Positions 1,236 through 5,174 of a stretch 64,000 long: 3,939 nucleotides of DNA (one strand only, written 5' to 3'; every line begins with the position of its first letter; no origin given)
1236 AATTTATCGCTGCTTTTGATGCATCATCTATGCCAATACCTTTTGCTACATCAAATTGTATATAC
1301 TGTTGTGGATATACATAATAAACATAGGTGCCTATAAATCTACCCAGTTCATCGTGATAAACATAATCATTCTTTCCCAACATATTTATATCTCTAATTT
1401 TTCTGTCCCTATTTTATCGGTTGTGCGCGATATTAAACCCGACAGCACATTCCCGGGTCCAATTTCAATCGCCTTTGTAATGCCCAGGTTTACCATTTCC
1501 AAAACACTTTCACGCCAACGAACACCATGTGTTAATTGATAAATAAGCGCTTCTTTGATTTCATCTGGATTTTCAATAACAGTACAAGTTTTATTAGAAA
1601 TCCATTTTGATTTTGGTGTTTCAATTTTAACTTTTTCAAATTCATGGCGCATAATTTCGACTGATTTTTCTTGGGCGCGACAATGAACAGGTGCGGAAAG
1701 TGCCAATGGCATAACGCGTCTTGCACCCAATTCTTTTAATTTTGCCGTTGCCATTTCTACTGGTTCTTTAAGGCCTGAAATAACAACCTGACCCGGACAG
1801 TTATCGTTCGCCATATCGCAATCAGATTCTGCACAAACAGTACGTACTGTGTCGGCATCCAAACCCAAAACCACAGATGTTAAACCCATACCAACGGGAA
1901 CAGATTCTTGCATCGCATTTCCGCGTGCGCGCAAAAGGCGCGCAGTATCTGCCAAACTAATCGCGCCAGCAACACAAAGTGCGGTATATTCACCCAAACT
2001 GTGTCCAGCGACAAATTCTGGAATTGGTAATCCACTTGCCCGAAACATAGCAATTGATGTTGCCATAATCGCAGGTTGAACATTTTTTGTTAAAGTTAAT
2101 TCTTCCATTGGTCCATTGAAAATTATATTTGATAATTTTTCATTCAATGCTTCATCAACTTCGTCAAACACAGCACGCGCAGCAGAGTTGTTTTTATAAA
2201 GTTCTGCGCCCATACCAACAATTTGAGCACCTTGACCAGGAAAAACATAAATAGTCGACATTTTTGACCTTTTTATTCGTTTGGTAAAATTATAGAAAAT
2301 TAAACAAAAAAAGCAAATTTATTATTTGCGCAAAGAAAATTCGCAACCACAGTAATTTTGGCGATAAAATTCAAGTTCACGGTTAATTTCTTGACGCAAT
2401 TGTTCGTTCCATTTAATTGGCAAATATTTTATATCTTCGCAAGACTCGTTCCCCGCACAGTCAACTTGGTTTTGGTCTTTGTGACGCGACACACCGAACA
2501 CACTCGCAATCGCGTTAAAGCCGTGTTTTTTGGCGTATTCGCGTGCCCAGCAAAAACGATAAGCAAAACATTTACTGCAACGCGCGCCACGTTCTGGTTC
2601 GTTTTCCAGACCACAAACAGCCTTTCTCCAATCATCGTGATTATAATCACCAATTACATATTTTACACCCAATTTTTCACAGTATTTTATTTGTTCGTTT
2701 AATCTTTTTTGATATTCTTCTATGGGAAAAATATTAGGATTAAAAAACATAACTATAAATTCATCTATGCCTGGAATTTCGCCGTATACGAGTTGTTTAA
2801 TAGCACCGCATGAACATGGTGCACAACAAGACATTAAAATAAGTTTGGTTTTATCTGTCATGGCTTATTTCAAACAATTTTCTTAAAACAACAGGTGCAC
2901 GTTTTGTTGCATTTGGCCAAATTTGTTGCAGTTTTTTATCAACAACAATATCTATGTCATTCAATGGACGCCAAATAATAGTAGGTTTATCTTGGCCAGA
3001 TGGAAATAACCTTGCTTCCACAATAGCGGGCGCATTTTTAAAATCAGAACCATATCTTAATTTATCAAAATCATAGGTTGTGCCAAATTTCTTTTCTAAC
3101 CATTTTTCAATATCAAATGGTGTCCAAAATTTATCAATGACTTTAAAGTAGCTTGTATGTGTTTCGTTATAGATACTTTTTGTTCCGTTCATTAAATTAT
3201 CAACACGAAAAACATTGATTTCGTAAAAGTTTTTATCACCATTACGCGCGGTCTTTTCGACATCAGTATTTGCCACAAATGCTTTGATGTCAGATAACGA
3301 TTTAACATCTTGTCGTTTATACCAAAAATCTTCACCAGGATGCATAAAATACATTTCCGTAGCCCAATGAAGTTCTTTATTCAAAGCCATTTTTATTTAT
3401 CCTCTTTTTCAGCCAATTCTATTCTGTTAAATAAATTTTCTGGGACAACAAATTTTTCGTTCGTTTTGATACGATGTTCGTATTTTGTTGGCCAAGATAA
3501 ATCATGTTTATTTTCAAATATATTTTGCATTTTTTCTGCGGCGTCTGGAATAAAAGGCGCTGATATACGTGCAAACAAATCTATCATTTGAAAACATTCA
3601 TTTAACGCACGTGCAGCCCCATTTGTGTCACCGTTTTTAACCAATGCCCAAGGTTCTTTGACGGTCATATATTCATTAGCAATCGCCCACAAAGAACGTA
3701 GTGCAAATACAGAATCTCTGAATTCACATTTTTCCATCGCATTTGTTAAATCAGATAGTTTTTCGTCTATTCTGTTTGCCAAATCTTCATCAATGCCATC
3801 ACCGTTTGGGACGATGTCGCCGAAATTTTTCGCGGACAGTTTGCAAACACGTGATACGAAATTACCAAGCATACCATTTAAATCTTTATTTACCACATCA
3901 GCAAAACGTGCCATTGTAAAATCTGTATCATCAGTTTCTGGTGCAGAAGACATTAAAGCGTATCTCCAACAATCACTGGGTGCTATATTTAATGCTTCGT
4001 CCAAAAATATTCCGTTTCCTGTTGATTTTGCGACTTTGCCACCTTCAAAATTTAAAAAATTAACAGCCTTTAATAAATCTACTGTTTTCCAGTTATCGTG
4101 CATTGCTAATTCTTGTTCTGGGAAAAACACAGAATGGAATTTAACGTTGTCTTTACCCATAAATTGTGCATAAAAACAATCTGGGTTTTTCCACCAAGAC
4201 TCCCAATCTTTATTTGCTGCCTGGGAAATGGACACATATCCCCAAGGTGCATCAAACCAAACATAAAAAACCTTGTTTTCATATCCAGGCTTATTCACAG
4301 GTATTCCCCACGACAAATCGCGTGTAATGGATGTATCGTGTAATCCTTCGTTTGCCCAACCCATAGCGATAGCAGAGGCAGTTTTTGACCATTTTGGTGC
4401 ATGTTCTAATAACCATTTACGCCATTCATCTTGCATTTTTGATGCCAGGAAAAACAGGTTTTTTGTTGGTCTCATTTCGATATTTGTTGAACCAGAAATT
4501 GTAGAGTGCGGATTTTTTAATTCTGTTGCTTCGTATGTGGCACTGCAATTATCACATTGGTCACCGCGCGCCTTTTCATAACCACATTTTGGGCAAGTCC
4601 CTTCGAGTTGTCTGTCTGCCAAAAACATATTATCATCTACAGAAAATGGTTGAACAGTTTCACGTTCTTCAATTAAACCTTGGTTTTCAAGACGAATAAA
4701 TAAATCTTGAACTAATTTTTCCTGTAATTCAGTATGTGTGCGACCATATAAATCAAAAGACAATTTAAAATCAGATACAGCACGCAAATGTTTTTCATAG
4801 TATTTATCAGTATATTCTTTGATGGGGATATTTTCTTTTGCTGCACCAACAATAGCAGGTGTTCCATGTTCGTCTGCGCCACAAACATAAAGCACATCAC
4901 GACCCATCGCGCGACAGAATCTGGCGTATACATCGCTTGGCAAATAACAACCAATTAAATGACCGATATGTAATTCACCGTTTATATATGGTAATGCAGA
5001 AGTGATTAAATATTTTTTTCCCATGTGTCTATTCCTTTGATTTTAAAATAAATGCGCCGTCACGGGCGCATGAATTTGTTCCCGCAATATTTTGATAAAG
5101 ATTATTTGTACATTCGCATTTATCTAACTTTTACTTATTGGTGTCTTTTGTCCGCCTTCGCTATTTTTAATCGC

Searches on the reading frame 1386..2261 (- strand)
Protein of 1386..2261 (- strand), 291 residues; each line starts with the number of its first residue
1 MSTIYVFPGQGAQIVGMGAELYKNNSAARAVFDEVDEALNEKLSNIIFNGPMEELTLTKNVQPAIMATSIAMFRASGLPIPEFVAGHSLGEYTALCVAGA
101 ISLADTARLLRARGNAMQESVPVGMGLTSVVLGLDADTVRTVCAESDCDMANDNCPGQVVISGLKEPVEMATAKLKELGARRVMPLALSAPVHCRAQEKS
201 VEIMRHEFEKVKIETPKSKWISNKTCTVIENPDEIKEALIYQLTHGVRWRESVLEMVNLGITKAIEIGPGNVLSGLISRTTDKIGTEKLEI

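Call 14: search_protein_families(library=ncbifam, proteins=[window:1386-2261:-])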
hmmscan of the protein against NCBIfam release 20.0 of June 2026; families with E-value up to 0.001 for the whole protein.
window:1386-2261:- (291 aa): 8 families
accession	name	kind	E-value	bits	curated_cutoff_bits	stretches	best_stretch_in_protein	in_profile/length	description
TIGR00128.1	fabD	equivalog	5.5e-85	285.3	260.9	1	2-282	2-288/290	ACP S-malonyltransferase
TIGR03131.1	malonate_mdcH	equivalog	2.2e-59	201.3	297.9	1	4-282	2-277/297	malonate decarboxylase subunit epsilon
NF045894.1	PKS_plus_SDR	equivalog_domain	2.5e-47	161.3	1740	1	3-281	532-815/1515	type I polyketide synthase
TIGR02813.1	omega_3_PfaA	subfamily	5e-33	113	1010.1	1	6-281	584-880/2582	polyketide-type polyunsaturated fatty acid synthase PfaA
NF037941.1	PKS_NbtC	equivalog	6.1e-22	77.4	1150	1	5-267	99-370/1027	nocobactin polyketide synthase NbtC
NF037940.1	PKS_MbtD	equivalog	6e-20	70.9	1150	1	3-268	92-361/978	mycobactin polyketide synthase MbtD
NF040607.1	mycolic_Pks13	equivalog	7.7e-16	56.7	2100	1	2-285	664-958/1680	polyketide synthase Pks13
NF041183.1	Pks2_ls1_myc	equivalog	6.1e-15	53.2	2400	1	4-285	534-818/2086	sulfolipid-1 biosynthesis phthioceranic/hydroxyphthioceranic acid synthase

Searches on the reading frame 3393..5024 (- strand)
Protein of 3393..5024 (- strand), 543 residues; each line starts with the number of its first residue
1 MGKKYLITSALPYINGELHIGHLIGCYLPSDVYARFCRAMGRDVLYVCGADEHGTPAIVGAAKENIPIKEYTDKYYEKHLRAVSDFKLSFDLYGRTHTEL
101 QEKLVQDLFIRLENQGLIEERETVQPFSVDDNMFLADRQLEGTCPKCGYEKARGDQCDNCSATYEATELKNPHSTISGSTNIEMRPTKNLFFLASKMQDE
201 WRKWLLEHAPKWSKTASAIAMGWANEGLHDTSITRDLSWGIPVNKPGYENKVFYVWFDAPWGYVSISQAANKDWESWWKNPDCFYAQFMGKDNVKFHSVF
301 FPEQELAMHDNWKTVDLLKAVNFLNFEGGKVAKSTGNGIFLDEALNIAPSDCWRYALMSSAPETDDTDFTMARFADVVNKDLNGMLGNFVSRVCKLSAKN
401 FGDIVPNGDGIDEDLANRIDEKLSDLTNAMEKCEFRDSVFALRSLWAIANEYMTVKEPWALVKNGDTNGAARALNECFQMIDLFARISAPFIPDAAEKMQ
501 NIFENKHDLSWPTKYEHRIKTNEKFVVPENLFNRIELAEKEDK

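Call 14: search_protein_families(library=ncbifam, proteins=[window:3393-5024:-])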
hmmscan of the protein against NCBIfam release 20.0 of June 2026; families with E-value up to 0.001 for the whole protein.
window:3393-5024:- (543 aa): 17 families
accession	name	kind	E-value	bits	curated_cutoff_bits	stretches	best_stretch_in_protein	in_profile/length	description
NF001100.0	PRK00133.1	equivalog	1e-157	526.6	587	1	3-537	5-533/676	methionine--tRNA ligase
TIGR00398.1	metG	equivalog_domain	2.5e-138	462.1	336.35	1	6-536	2-530/530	methionine--tRNA ligase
NF008900.0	PRK12267.1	equivalog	7.6e-75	252.7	598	1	3-541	4-516/648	methionine--tRNA ligase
NF008859.0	PRK11893.2-1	equivalog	2.9e-33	115.6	553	1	3-398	2-397/498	methionine--tRNA ligase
NF008863.0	PRK11893.2-5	equivalog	9e-30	103.7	551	1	3-498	5-479/531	methionine--tRNA ligase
NF008957.0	PRK12300.1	subfamily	1.3e-29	102.8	677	2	288-521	584-800/946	leucine--tRNA ligase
NF008860.0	PRK11893.2-2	equivalog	4.8e-29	101.7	761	2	5-270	3-264/583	methionine--tRNA ligase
NF009687.0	PRK13208.1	equivalog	1.2e-23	83.3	738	2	324-523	528-727/801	valine--tRNA ligase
TIGR00395.1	leuS_arch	equivalog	2.8e-21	75.3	648.5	2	288-513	578-789/938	leucine--tRNA ligase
TIGR00396.1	leuS_bact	equivalog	1.3e-19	69.9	548.4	1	3-150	29-180/843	leucine--tRNA ligase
NF008861.0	PRK11893.2-3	equivalog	7e-17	61.2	633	1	3-177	5-182/496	methionine--tRNA ligase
TIGR00422.1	valS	equivalog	8e-17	60.5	612.1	2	327-520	523-720/863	valine--tRNA ligase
NF000540.1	alt_ValS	exception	2.1e-16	59.1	900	2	328-523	572-765/827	valine--tRNA ligase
TIGR00392.1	ileS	equivalog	2.5e-14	52.4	621.4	2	252-506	535-793/861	isoleucine--tRNA ligase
NF004349.1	PRK05729.1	equivalog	1.3e-09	36.8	704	1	3-54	30-80/860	valine--tRNA ligase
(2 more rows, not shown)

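Call 43: find_encoding_contigs(protein=window:3393-5024:-, flank=10000, max_places=8)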
Protein window:3393-5024:- (543 aa): no gene with exactly this product is on record in the collection.
